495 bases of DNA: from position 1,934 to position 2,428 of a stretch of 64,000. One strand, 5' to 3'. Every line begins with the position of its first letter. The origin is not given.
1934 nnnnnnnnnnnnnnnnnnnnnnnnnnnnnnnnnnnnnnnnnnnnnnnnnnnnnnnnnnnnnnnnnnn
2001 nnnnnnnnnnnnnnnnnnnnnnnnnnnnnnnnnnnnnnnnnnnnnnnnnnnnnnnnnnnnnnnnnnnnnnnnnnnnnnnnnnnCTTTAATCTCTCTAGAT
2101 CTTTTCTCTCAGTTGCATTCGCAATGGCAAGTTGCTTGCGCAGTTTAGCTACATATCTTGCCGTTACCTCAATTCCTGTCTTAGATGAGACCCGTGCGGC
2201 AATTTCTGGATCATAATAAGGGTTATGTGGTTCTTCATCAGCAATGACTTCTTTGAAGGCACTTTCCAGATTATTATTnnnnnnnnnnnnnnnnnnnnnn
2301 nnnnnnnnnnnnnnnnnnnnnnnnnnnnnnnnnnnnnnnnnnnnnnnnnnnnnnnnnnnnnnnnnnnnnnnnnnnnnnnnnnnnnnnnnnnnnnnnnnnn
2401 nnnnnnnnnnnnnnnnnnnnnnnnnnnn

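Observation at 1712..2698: Secreted subtilase fused to about 6 tandem sigma-54 RpoN-box/HTH-like modules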

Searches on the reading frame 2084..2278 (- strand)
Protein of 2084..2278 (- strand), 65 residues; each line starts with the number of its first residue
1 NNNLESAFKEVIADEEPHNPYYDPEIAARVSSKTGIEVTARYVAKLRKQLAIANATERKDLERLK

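Call 6: search_protein_families(library=pfam, proteins=[window:2084-2278:-], max_evalue=10)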
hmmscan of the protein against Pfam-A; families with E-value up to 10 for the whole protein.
seq(65 aa): 2 families
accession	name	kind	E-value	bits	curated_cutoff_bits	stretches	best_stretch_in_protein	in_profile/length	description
PF04552.19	Sigma54_DBD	-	1.5e-08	35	22.8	1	4-59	105-159/160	Sigma-54, DNA binding domain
PF00468.22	Ribosomal_L34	-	0.18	12.2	25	1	28-51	20-43/44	Ribosomal protein L34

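Call 28: search_solved_structures(query=A2, max_evalue=1, show_alignments=3)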
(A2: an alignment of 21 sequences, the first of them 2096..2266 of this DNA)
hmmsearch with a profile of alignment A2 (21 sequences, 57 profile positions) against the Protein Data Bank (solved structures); distinct sequences matched with E-value up to 1: 27.
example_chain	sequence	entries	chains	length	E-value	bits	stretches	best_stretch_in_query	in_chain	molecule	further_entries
2o8k_A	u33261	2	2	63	5.4e-20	74.5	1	2-54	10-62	RNA polymerase sigma factor RpoN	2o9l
2ahq_A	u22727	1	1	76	9.4e-20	73.8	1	2-54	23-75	RNA polymerase sigma factor RpoN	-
5ui5_I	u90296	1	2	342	2.8e-18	69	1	2-54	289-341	RNA polymerase sigma factor RpoN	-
2mt3_A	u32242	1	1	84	4.3e-12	49.2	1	3-55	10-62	RNA polymerase sigma-54 factor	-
9mse_M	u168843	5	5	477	8.1e-11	45.2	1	3-55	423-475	RNA polymerase sigma-54 factor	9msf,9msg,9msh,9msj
8f1i_M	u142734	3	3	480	8.2e-11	45.1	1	3-55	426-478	RNA polymerase sigma-54 factor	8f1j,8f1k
9q91_M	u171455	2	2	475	2.1e-10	43.8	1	3-55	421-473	RNA polymerase sigma-54 factor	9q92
5ui8_M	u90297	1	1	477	2.1e-10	43.8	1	3-55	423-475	RNA polymerase sigma-54 factor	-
7qv9_M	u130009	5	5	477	2.1e-10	43.8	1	3-55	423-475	RNA polymerase sigma-54 factor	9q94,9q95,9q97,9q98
7qxi_M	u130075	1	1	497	2.3e-10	43.7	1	3-55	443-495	RNA polymerase sigma-54 factor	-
7qwp_M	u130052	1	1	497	2.3e-10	43.7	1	3-55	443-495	RNA polymerase sigma-54 factor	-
9q90_M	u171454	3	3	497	2.3e-10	43.7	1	3-55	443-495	RNA polymerase sigma-54 factor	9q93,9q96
6gfw_M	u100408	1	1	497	2.4e-10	43.6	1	3-55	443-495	RNA polymerase sigma-54 factor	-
6gh5_M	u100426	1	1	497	2.4e-10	43.6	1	3-55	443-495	RNA polymerase sigma-54 factor,RNA polymerase sigma-54 factor,RNA polymerase sigma-54 fact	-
6gh6_M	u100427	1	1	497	2.4e-10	43.6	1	3-55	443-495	RNA polymerase sigma-54 factor,RNA polymerase sigma-54 factor,RNA polymerase sigma-54 fact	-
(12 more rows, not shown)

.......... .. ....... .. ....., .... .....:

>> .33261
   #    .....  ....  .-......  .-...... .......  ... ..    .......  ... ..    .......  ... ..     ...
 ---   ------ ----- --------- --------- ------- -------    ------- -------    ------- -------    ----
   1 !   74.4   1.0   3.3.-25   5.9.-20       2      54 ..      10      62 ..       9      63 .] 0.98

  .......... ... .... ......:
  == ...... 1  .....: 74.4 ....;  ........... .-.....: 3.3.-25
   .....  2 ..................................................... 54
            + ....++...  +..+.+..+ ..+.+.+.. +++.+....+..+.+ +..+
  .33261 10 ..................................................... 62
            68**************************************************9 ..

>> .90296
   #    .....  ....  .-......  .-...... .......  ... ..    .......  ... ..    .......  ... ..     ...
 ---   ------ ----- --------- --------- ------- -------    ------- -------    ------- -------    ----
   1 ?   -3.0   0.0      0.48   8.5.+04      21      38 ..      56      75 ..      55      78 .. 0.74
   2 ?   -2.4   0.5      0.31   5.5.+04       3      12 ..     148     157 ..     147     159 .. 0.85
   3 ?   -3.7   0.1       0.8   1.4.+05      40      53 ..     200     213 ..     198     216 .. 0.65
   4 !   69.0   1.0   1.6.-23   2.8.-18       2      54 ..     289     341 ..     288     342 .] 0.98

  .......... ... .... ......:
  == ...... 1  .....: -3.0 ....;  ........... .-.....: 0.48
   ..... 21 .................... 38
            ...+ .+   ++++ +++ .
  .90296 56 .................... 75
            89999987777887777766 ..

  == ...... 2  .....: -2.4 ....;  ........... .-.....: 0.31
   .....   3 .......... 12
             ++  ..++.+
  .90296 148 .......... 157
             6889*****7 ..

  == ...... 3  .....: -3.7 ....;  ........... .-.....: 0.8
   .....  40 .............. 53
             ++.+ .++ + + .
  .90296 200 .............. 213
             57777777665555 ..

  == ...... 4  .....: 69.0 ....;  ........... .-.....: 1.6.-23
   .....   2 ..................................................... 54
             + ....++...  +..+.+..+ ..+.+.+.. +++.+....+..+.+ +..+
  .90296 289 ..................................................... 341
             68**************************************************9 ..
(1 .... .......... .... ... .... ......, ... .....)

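Call 35: search_protein_representatives(alignment_id=A2)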
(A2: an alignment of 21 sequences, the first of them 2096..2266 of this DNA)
Query: 21 sequences, 57 profile positions. Proteins with E-value up to 0.001 (for the whole library): 8055; up to 1e-10: 304; up to 1e-30: 11. The best 150 are listed.
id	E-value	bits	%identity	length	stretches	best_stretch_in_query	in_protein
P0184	8.5e-100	343.0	-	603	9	1-53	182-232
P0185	2.6e-70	248.5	-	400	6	1-53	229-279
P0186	2.2e-65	232.7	-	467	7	2-55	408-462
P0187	1.5e-54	198.1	-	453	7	2-54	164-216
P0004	6.1e-47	173.7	-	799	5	1-57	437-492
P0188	2.3e-45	168.7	-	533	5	4-55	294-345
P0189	4.8e-43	161.2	-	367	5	3-53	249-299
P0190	7.9e-37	141.3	-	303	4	3-55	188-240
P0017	1.3e-32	127.8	-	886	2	1-55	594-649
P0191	2.4e-32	127.0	-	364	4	6-54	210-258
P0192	3.5e-32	126.4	-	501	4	1-55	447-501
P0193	7.0e-30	119.0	-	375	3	3-50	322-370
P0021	9.0e-30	118.7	-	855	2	1-56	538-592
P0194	2.3e-29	117.4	-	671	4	1-55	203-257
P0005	1.0e-28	115.3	-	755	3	2-56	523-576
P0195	2.0e-27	111.2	-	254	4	2-51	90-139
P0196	5.0e-27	109.9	-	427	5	8-54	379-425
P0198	6.3e-22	93.6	-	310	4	2-55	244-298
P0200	3.1e-19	85.0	-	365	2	2-51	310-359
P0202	1.0e-18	83.3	-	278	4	4-53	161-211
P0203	3.6e-18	81.6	-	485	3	18-55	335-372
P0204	1.8e-17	79.3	-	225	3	4-55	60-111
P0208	2.7e-14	69.1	-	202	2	3-54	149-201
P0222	2.1e-13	66.3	-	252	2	3-54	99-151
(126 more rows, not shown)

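Call 41: list_cluster_members(proteins=[P0184, P0185, P0186, P0187, P0188, P0189, P0190, P0192, P0193, P0196])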
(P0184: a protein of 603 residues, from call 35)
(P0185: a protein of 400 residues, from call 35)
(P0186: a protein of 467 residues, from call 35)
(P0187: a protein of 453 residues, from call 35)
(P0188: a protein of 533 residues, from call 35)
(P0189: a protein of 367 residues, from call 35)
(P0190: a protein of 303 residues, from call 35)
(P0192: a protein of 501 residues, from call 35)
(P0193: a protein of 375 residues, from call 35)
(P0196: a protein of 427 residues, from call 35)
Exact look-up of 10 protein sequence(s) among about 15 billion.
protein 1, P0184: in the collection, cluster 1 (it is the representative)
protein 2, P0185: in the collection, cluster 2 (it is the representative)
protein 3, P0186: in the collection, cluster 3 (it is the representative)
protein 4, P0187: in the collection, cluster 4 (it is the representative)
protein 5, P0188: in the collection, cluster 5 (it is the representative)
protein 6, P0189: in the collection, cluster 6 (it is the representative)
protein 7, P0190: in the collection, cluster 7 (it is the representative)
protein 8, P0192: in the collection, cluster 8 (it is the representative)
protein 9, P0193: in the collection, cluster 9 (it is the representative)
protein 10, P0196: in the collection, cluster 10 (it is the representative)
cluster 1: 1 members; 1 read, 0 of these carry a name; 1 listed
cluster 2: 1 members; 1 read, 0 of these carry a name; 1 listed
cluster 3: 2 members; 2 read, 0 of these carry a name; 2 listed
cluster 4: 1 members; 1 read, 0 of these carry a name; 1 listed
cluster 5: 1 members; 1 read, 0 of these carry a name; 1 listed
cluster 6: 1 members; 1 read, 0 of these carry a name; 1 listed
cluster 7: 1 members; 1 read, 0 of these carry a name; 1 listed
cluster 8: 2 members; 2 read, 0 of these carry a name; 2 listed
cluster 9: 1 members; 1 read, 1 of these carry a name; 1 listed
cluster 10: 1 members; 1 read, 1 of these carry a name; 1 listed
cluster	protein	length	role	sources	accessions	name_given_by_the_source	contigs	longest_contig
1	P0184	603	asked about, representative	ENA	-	-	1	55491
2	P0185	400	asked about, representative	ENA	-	-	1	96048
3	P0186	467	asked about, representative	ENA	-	-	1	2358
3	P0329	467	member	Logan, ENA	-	-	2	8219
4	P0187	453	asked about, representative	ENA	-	-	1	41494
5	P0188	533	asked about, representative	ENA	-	-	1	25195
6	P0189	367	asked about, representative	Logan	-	-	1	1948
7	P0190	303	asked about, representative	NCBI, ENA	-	-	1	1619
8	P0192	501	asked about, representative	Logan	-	-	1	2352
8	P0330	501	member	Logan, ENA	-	-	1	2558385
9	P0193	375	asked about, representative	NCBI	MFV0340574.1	MAG: hypothetical protein ACK5MA_08140 [Parachlamydiaceae bacterium]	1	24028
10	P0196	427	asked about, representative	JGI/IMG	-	hypothetical protein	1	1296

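Call 42: find_encoding_contigs(protein=P0184, flank=10000, max_places=2)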
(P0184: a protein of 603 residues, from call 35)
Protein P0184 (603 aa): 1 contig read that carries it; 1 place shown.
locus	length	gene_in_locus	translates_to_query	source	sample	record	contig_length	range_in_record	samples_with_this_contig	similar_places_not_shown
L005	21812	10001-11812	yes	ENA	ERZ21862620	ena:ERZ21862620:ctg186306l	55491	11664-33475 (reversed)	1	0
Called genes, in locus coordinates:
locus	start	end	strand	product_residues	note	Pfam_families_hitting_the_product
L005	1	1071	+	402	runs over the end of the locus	-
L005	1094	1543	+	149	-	PF01475:FUR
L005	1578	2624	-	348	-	-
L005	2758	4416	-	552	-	PF13522:GATase_6, PF13537:GATase_7, PF12481:DUF3700, PF00733:Asn_synthase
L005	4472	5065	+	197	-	PF00239:Resolvase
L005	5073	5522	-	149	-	-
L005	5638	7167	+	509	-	-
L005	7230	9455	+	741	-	PF01464:SLT, PF27553:SLT_superhelical (faint)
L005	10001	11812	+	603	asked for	PF04552:Sigma54_DBD (weak), PF01316:Arg_repressor (faint), PF08461:WHD_RNase_R (faint), PF01498:HTH_Tnp_Tc3_2 (faint), PF04552:Sigma54_DBD, PF25318:WHD_GDS1 (faint), PF04552:Sigma54_DBD, PF04552:Sigma54_DBD, +3 more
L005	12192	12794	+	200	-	-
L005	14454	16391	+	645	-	PF28082:ZorA-like_t1, PF07464:ApoLp-III (faint), PF01442:Apolipoprotein (weak)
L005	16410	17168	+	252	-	PF00691:OmpA (faint)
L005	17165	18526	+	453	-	PF15611:EH_Signature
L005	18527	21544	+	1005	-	PF04851:ResIII, PF00176:SNF2-rel_dom, PF00271:Helicase_C, PF01844:HNH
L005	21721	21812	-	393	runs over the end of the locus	PF13560:HTH_31 (weak), PF01381:HTH_3, PF06114:Peptidase_M78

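Call 43: find_encoding_contigs(protein=P0187, flank=10000, max_places=2)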
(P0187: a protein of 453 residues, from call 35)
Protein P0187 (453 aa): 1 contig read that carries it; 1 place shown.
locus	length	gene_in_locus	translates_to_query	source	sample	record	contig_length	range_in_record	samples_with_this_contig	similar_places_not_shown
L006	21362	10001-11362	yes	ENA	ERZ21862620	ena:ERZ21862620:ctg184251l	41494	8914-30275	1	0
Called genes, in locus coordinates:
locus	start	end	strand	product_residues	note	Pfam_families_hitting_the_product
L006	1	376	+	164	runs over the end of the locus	-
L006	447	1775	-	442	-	PF13749:HATPase_c_4 (weak)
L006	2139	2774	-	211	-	-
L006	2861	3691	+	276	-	PF00702:Hydrolase, PF08282:Hydrolase_3 (faint), PF12710:HAD, PF13419:HAD_2 (weak)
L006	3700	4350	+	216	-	-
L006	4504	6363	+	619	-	PF02518:HATPase_c (weak), PF13589:HATPase_c_3, PF00183:HSP90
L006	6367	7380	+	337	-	PF23914:TPR_CcmH_CycH (faint), PF00515:TPR_1 (faint), PF07719:TPR_2 (faint), PF13181:TPR_8 (faint), PF13414:TPR_11 (faint), PF13428:TPR_14 (faint), PF13424:TPR_12 (weak), PF14559:TPR_19 (weak), +3 more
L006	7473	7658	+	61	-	-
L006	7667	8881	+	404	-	-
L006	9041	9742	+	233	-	-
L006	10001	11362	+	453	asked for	PF04552:Sigma54_DBD (weak)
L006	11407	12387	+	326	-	PF04055:Radical_SAM, PF06968:BATS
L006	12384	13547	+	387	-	PF00155:Aminotran_1_2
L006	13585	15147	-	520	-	-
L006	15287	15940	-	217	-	PF08327:AHSA1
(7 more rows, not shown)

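Call 53: find_homologous_proteins(query=A4, max_evalue=1e-8)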
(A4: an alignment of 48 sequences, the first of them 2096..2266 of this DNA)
Query A4 (48 sequences): 209 candidates shared short words with the query, none scored E <= 1e-8.

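Call 54: list_cluster_members(proteins=[P0191, P0194, P0195, P0198, P0200, P0202, P0203, P0204, P0208, P0222])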
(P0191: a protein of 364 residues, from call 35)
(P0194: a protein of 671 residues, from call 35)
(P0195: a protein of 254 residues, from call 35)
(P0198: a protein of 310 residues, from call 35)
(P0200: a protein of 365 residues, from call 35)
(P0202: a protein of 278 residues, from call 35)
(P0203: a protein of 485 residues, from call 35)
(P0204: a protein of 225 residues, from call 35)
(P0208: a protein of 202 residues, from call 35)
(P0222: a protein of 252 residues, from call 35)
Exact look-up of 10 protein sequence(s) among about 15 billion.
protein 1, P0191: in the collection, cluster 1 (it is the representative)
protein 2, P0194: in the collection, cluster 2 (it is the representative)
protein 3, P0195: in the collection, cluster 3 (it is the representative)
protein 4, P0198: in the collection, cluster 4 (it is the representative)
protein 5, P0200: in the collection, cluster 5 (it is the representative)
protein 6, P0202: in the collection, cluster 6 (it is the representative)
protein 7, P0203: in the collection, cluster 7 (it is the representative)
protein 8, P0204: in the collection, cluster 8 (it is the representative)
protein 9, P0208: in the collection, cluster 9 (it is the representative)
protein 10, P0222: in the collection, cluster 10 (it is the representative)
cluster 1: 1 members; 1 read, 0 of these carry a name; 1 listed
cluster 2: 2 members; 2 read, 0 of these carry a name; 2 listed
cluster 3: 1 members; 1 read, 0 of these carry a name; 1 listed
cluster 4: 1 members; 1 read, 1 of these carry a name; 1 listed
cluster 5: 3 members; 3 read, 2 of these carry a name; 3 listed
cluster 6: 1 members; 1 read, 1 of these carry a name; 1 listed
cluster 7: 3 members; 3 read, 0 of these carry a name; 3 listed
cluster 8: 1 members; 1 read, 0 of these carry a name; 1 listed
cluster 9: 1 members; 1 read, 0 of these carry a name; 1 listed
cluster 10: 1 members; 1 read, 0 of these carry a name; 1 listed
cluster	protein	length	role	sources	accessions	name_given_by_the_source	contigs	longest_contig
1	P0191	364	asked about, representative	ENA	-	-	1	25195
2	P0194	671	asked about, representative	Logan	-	-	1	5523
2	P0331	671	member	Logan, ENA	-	-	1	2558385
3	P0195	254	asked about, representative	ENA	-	-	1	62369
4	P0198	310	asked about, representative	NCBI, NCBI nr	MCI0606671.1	hypothetical protein L0156_27110, partial [bacterium] | hypothetical protein [bacterium]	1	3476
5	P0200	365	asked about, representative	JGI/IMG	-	Sigma-54, DNA binding domain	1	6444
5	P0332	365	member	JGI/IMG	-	hypothetical protein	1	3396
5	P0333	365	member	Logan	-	-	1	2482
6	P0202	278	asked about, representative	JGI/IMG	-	DNA-directed RNA polymerase specialized sigma54-like protein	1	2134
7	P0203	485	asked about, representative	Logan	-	-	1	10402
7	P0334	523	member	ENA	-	-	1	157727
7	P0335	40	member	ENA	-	-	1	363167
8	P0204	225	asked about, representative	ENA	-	-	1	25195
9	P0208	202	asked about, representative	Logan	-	-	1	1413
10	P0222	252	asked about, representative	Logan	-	-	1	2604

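Call 55: find_encoding_contigs(protein=P0188, flank=10000, max_places=2)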
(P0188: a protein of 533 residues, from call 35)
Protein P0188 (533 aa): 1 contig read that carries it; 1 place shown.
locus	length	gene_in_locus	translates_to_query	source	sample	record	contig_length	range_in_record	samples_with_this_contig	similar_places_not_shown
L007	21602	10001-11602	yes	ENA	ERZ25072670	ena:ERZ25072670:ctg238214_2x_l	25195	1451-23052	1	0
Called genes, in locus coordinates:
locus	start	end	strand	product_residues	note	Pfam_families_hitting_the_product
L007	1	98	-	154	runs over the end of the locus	PF01035:DNA_binding_1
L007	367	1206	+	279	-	PF17848:Zn_ribbon_ACC, PF01039:Carboxyl_trans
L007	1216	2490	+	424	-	PF08245:Mur_ligase_M (weak)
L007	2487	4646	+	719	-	-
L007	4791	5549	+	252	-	PF02675:AdoMet_dc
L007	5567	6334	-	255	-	PF00023:Ank (faint), PF12796:Ank_2, PF13606:Ank_3 (faint), PF12796:Ank_2, PF13637:Ank_4 (weak), PF13857:Ank_5, PF13637:Ank_4 (weak)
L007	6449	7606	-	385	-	PF02771:Acyl-CoA_dh_N, PF02770:Acyl-CoA_dh_M, PF00441:Acyl-CoA_dh_1, PF08028:Acyl-CoA_dh_2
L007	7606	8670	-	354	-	PF03193:RsgA_GTPase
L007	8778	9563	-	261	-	-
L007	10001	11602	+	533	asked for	PF04552:Sigma54_DBD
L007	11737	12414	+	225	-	PF04552:Sigma54_DBD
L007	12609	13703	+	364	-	PF04552:Sigma54_DBD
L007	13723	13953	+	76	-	-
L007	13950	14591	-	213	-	PF13302:Acetyltransf_3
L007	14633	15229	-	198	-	-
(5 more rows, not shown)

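Call 56: find_encoding_contigs(protein=P0330, flank=10000, max_places=2)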
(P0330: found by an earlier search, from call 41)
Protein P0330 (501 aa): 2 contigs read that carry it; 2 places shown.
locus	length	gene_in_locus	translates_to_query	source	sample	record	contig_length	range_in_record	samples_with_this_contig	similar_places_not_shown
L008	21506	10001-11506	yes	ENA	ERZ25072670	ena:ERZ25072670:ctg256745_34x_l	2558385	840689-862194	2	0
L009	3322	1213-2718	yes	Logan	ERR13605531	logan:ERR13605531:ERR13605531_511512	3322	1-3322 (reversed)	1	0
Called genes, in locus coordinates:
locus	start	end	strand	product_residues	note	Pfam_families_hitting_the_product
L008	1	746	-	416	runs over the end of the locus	-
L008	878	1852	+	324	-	-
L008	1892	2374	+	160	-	PF16732:ComP_DUS (weak)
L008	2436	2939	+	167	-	-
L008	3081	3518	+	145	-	PF00436:SSB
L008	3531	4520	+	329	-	PF04069:OpuAC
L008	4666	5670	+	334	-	-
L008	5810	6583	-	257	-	PF02673:BacA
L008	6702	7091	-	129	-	PF02823:ATP-synt_DE_N, PF00401:ATP-synt_DE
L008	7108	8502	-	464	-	PF02874:ATP-synt_ab_N, PF00006:ATP-synt_ab, PF22919:ATP-synt_VA_C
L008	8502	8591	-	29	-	-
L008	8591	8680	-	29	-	-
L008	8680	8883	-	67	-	-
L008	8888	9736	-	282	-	PF00231:ATP-synt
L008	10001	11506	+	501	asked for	PF04552:Sigma54_DBD, PF08461:WHD_RNase_R (faint), PF04552:Sigma54_DBD (weak)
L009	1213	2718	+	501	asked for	PF04552:Sigma54_DBD, PF08461:WHD_RNase_R (faint), PF04552:Sigma54_DBD (weak)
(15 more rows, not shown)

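Call 70: search_dna_similar(query=P0184, collection=plasmids, mode=protein, max_evalue=0.00001, max_rows=15)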
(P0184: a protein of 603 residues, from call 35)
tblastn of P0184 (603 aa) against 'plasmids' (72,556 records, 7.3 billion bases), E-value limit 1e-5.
No match.

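Call 71: search_dna_similar(query=P0184, collection=phages, mode=protein, max_evalue=0.00001, max_rows=10)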
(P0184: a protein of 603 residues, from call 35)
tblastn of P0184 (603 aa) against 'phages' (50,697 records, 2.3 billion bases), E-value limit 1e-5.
No match.

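Call 80: search_protein_families(library=pfam, proteins=[P0188, P0194, P0192, P0193, P0196, P0184, P0190], max_evalue=0.01)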
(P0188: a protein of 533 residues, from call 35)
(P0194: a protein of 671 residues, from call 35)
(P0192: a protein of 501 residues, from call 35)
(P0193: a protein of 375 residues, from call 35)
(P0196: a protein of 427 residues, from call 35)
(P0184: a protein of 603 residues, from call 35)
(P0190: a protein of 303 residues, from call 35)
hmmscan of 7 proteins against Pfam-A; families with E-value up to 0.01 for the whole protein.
P0188 (533 aa): 1 family
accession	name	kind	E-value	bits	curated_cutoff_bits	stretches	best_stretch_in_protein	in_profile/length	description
PF04552.19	Sigma54_DBD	-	6e-35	120.8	22.8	3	289-344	104-159/160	Sigma-54, DNA binding domain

P0194 (671 aa): 1 family
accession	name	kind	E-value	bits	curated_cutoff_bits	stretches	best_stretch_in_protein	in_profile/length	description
PF04552.19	Sigma54_DBD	-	1.1e-28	100.4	22.8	4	200-256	103-159/160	Sigma-54, DNA binding domain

P0192 (501 aa): 3 families
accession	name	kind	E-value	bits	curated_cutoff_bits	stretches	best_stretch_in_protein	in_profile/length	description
PF04552.19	Sigma54_DBD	-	1.1e-32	113.4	22.8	3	216-327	45-160/160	Sigma-54, DNA binding domain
PF08461.16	HTH_12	-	4.1e-06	27.1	21.4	1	400-433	10-42/66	Ribonuclease R winged-helix domain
PF13565.12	HTH_32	-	0.0087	17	33.7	0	445-488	29-73/73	Homeodomain-like domain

P0193 (375 aa): 1 family
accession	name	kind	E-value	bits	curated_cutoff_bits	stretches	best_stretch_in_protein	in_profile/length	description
PF04552.19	Sigma54_DBD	-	8.5e-23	81.3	22.8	3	231-293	98-159/160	Sigma-54, DNA binding domain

P0196 (427 aa): 2 families
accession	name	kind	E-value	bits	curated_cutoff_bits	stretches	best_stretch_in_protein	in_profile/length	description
PF04552.19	Sigma54_DBD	-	6.1e-28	98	22.8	2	369-425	103-159/160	Sigma-54, DNA binding domain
PF01316.27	Arg_repressor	-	5.5e-06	26.5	27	0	252-296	17-62/70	Arginine repressor, DNA binding domain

P0184 (603 aa): 10 families
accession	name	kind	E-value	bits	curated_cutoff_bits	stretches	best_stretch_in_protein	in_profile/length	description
PF04552.19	Sigma54_DBD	-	1e-85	285.8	22.8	9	364-418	102-158/160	Sigma-54, DNA binding domain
PF08461.16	HTH_12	-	2.7e-20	72.5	21.4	0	247-284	3-39/66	Ribonuclease R winged-helix domain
PF13276.12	HTH_21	-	1.1e-14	54.9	28.1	0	567-601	25-60/60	HTH-like domain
PF03020.21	LEM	-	3.5e-12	46.1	24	0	437-454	3-20/40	LEM domain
PF25318.1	WH_GDS1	-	7.4e-10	39.2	27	0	300-333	6-39/95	GDS1 winged helix domain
PF01498.24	HTH_Tnp_Tc3_2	-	5.3e-09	36.7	31.5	0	433-463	8-38/72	Transposase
PF09494.16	Slx4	-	1.6e-07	31.6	24.8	0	385-412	27-56/60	Slx4 endonuclease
PF01316.27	Arg_repressor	-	4.1e-07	30.1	27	0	483-531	3-50/70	Arginine repressor, DNA binding domain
PF01475.25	FUR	-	0.004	17.7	23.1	0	426-464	12-48/121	Ferric uptake regulator family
PF18762.7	Kinase-PolyVal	-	0.0046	17.4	27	0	302-336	86-119/160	Serine/Threonine/Tyrosine Kinase found in polyvalent proteins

P0190 (303 aa): 4 families
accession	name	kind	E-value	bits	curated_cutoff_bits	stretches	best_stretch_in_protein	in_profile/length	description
PF04552.19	Sigma54_DBD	-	2.8e-50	170.6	22.8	3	122-177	103-159/160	Sigma-54, DNA binding domain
PF13276.12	HTH_21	-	0.0019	18.9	28.1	0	146-177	27-59/60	HTH-like domain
PF13565.12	HTH_32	-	0.0023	18.9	33.7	0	219-289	2-73/73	Homeodomain-like domain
PF01316.27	Arg_repressor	-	0.0074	16.5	27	0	267-294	23-50/70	Arginine repressor, DNA binding domain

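Call 89: search_protein_families(library=padloc, proteins=[P0184], max_evalue=0.001)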
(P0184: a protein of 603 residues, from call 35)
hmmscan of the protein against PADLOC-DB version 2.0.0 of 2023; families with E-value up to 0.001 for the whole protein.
P0184 (603 aa): 2 families
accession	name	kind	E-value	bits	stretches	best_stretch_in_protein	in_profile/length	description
PDLC04787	PDC-S01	-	1.9e-09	34.9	0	423-463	222-262/412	-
PDLC00752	Effector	-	0.00043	17.2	0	414-475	212-273/508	Endonuclease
